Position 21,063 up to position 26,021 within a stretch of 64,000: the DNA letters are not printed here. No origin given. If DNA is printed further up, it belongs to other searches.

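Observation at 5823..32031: Duplicated module: tryptophan-halogenase-like flavoenzyme followed by giant PATR surface proteins, with a PAS-AraC regulator and a CotH-kinase protein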

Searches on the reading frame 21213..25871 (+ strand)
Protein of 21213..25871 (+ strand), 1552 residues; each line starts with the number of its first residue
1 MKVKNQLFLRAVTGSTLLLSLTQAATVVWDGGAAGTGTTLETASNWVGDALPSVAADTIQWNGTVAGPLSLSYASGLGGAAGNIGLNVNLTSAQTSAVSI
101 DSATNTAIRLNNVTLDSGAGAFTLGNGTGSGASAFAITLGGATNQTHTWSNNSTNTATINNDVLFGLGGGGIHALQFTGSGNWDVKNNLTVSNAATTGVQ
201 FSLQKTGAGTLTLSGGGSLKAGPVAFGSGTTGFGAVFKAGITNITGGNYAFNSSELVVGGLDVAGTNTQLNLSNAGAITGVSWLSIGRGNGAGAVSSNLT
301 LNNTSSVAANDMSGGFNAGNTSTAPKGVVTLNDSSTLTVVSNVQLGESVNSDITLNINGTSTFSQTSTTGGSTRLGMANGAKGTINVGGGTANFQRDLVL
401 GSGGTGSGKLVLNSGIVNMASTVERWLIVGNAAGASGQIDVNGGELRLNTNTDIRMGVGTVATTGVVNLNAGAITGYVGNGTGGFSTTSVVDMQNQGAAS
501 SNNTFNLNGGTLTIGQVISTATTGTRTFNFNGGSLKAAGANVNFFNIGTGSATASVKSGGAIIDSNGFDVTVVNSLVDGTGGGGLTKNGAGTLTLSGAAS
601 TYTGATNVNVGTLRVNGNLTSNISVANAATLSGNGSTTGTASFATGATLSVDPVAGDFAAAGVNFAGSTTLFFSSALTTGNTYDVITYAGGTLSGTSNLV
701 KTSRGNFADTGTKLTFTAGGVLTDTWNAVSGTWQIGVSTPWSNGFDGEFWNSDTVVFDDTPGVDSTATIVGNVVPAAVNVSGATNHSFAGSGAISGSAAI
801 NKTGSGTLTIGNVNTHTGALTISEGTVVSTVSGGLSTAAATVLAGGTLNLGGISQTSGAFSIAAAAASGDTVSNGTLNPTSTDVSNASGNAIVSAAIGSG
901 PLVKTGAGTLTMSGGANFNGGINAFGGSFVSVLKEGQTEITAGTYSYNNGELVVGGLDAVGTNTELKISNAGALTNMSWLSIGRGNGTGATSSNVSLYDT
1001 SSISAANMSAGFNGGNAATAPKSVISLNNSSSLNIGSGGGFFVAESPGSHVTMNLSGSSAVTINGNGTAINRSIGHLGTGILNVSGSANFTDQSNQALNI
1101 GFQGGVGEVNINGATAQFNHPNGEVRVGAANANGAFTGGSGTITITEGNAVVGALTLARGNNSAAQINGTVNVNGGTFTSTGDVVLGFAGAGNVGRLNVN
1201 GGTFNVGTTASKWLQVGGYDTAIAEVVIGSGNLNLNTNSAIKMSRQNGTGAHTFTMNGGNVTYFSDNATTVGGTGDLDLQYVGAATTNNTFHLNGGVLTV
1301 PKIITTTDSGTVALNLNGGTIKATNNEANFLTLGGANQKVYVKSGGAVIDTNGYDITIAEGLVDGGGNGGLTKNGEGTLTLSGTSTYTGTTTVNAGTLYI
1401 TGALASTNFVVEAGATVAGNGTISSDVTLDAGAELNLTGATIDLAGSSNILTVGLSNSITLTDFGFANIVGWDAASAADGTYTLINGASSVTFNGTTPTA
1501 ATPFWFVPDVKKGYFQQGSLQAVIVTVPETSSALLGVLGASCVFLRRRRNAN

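Call 4: search_protein_families(library=pfam, proteins=[window:21213-25871:+], max_evalue=0.01)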
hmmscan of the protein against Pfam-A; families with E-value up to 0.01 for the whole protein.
window:21213-25871:+ (1552 aa): 1 family
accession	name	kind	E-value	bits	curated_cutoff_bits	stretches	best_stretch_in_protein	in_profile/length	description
PF12951.13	PATR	-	4.3e-21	75.1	27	3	585-615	1-30/30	Passenger-associated-transport-repeat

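Call 57: search_protein_families(library=ncbifam, proteins=[window:21213-25868:+], max_evalue=0.01)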
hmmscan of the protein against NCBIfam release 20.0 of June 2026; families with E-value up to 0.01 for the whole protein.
window:21213-25868:+ (1552 aa): 1 family
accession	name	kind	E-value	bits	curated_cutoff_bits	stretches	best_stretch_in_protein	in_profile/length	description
TIGR02601.1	autotrns_rpt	repeat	8.1e-24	83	19.85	4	584-616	1-32/32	beta strand repeat protein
